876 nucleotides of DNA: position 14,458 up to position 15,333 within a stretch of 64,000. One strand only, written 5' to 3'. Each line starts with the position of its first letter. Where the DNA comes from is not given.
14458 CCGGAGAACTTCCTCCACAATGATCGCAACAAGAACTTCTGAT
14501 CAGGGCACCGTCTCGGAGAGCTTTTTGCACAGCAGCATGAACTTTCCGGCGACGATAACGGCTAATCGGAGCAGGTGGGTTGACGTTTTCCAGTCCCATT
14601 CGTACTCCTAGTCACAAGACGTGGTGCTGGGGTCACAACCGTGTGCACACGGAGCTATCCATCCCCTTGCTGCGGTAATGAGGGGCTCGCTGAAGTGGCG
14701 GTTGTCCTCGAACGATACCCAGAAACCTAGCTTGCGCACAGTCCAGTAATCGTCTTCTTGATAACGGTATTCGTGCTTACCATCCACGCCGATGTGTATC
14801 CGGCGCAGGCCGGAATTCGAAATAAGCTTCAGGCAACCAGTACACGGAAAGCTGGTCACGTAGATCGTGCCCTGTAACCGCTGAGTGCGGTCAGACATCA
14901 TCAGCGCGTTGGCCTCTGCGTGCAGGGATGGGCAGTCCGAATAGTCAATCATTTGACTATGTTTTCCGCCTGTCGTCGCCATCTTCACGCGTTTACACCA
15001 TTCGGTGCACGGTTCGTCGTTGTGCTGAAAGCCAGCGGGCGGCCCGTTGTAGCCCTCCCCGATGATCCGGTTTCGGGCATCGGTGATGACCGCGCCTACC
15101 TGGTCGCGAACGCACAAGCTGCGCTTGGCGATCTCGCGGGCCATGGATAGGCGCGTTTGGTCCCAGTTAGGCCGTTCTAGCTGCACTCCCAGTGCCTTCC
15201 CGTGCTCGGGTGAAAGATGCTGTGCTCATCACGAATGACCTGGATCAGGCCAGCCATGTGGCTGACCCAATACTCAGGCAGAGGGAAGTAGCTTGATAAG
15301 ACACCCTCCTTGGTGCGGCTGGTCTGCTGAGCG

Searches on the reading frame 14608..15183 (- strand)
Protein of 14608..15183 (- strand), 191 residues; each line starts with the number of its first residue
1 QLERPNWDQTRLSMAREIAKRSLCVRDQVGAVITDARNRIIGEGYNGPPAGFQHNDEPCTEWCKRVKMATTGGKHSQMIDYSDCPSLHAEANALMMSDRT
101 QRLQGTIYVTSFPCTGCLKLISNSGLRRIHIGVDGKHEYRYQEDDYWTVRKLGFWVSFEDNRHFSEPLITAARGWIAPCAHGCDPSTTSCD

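Call 53: search_protein_families(library=pfam, proteins=[window:14608-15183:-], max_evalue=0.001)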
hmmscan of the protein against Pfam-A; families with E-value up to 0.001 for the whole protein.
window:14608-15183:- (191 aa): 2 families
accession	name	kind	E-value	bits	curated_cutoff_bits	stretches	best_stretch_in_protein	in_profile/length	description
PF00383.29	dCMP_cyt_deam_1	-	8.6e-18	64.6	25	1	6-132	2-101/102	Cytidine and deoxycytidylate deaminase zinc-binding region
PF14437.12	MafB19-deam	-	2.5e-11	44.1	27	1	13-134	9-102/142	MafB19-like deaminase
